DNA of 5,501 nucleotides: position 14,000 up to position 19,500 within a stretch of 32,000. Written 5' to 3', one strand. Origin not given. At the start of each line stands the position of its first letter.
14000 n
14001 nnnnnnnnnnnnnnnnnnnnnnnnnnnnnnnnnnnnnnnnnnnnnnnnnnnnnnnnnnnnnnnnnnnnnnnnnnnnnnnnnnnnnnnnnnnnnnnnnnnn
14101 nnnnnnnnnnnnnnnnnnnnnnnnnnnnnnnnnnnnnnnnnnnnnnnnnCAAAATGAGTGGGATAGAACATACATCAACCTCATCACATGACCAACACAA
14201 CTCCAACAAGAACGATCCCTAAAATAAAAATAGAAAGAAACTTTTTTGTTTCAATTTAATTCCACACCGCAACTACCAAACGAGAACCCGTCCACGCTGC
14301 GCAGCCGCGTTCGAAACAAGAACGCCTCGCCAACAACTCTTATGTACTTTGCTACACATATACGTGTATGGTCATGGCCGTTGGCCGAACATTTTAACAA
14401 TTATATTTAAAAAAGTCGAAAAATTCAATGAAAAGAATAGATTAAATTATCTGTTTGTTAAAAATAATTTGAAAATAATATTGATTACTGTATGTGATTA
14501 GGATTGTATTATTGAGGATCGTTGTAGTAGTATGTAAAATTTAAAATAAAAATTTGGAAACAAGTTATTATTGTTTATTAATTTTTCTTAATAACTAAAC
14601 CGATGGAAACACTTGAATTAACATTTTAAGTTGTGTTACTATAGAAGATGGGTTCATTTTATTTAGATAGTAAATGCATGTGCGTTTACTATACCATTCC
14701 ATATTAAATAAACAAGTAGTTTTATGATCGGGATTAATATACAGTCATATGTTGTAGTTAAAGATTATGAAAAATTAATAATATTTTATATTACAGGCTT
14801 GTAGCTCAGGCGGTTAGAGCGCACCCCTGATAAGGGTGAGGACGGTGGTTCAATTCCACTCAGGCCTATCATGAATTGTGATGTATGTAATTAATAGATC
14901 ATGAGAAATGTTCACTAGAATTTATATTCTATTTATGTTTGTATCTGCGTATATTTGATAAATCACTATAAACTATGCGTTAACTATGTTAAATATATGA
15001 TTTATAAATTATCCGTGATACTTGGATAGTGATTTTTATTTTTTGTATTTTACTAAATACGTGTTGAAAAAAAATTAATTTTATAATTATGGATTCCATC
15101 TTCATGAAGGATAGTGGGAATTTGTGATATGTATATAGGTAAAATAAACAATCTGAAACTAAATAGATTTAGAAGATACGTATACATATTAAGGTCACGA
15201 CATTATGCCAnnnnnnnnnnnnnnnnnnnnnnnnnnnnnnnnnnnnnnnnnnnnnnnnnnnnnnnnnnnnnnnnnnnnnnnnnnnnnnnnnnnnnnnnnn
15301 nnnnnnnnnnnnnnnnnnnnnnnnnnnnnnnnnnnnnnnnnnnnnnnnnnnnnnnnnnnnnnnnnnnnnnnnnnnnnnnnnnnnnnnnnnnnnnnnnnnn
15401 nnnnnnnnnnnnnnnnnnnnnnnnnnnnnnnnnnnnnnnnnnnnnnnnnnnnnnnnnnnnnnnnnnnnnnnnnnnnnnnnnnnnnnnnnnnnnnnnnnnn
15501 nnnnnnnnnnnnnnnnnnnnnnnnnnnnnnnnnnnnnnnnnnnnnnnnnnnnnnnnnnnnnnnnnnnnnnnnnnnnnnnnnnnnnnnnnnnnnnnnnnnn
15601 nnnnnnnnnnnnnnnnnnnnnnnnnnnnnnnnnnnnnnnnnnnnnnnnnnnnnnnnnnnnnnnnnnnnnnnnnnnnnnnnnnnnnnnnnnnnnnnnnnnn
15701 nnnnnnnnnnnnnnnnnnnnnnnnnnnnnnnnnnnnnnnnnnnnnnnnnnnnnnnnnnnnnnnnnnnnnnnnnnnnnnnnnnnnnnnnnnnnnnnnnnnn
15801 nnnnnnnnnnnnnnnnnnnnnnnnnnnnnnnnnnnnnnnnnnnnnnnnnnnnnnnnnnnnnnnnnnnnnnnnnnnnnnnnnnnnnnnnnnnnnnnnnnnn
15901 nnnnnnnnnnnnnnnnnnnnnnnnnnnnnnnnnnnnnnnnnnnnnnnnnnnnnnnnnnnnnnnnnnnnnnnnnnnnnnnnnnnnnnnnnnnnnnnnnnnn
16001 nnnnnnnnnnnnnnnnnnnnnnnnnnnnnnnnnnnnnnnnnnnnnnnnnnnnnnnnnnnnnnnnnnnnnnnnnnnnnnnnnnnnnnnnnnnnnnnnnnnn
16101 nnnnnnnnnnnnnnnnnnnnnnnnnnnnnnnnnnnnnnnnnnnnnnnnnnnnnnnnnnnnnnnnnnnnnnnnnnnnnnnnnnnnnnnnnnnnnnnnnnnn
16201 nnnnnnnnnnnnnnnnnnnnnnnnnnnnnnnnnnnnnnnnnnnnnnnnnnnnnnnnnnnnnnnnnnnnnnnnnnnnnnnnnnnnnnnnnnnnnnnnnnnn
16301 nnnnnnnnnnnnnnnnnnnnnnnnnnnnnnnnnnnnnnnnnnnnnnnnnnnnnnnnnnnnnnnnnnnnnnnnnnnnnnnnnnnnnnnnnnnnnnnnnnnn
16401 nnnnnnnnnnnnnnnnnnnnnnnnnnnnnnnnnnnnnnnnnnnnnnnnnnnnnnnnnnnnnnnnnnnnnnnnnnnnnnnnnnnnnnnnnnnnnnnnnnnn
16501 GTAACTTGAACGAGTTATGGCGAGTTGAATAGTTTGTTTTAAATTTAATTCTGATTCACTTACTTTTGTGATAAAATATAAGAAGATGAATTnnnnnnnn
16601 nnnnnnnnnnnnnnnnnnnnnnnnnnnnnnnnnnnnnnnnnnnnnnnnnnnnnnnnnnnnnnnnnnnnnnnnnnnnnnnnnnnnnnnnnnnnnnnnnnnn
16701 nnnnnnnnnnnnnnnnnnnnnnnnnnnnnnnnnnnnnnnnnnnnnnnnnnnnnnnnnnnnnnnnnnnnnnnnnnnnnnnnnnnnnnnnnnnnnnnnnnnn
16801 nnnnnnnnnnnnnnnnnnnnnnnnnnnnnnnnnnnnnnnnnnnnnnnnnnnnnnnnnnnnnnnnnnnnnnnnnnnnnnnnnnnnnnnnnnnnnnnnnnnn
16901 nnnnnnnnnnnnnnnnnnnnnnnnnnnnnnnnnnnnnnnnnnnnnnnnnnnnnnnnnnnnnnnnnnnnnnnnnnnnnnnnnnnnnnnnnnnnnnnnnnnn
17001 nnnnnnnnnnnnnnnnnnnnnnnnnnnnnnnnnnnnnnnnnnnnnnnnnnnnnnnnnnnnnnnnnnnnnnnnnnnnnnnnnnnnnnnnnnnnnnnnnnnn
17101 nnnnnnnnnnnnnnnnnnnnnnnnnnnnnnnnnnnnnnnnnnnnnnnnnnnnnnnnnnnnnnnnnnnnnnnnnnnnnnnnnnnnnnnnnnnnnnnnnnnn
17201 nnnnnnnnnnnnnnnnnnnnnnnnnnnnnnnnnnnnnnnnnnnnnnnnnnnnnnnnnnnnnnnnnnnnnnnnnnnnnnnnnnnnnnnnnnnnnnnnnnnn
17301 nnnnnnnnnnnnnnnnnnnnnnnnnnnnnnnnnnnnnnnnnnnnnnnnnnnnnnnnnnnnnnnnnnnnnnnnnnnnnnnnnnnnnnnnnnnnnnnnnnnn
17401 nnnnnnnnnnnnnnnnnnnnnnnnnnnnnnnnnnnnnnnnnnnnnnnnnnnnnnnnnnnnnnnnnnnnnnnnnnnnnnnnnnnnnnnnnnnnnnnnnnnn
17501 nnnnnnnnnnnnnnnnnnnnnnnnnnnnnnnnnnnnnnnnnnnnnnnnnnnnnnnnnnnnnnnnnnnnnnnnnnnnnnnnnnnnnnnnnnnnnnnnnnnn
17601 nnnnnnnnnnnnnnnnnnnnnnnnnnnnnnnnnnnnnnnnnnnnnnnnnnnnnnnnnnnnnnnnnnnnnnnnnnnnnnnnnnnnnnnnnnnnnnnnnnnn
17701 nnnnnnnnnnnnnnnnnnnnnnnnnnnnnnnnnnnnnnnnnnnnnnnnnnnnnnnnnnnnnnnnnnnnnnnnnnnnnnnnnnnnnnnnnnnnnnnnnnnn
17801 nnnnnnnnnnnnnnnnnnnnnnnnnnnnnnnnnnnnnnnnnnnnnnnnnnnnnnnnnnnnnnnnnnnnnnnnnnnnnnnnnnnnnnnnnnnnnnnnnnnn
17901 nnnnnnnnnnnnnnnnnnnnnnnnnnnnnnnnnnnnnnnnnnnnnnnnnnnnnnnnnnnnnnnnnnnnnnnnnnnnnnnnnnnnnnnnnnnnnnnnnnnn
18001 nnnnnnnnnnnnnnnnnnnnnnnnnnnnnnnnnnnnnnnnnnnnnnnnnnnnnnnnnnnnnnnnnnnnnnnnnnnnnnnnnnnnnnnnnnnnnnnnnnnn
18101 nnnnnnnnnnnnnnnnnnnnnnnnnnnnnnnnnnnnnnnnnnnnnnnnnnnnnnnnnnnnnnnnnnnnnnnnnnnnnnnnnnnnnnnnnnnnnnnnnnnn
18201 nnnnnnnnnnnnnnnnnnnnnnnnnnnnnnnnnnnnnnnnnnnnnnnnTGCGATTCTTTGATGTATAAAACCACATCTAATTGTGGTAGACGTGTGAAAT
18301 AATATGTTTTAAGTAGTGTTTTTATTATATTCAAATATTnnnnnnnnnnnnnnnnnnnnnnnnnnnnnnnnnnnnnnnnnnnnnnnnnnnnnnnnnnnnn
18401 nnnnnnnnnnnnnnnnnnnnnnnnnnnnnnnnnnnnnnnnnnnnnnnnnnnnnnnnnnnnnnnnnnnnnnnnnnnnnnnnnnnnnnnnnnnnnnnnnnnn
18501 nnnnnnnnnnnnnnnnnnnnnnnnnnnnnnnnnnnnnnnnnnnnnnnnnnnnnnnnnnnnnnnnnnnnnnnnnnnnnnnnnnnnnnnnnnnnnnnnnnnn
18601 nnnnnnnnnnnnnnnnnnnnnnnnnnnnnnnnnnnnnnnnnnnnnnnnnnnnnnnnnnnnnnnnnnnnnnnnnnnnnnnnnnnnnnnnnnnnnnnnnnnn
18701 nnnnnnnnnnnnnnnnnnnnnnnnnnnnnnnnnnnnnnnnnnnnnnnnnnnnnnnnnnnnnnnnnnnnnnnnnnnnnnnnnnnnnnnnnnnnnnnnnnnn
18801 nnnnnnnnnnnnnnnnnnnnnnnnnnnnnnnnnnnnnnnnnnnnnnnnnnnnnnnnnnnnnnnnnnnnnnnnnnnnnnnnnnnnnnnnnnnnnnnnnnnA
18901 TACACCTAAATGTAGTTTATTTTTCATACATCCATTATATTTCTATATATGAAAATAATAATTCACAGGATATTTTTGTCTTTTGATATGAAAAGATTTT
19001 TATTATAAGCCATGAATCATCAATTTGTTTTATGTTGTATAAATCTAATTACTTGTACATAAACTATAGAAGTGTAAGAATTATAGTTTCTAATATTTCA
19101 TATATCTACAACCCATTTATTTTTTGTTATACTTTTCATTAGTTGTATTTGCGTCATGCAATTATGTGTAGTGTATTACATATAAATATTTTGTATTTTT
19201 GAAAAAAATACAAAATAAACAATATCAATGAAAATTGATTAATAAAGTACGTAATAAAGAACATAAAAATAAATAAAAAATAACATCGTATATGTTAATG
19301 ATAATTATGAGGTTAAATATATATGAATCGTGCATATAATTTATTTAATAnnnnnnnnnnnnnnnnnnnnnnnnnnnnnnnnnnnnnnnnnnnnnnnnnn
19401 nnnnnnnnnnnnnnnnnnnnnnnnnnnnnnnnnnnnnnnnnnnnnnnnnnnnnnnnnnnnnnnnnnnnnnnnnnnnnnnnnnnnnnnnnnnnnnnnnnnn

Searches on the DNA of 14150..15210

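Call 63: search_rna_families(source=window, start=14150, end=15210, threshold=evalue, max_evalue=1)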
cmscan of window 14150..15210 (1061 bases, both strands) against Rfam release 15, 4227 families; matches with E-value up to 1: 1.
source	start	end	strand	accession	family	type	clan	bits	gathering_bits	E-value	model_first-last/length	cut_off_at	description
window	14795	14868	+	RF00005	tRNA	Gene; tRNA;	CL00001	66.8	29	4e-14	1-71/71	no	tRNA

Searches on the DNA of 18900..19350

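Call 61: search_rna_families(source=window, start=18900, end=19350, threshold=evalue, max_evalue=1)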
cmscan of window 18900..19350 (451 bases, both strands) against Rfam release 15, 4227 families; matches with E-value up to 1: 0.
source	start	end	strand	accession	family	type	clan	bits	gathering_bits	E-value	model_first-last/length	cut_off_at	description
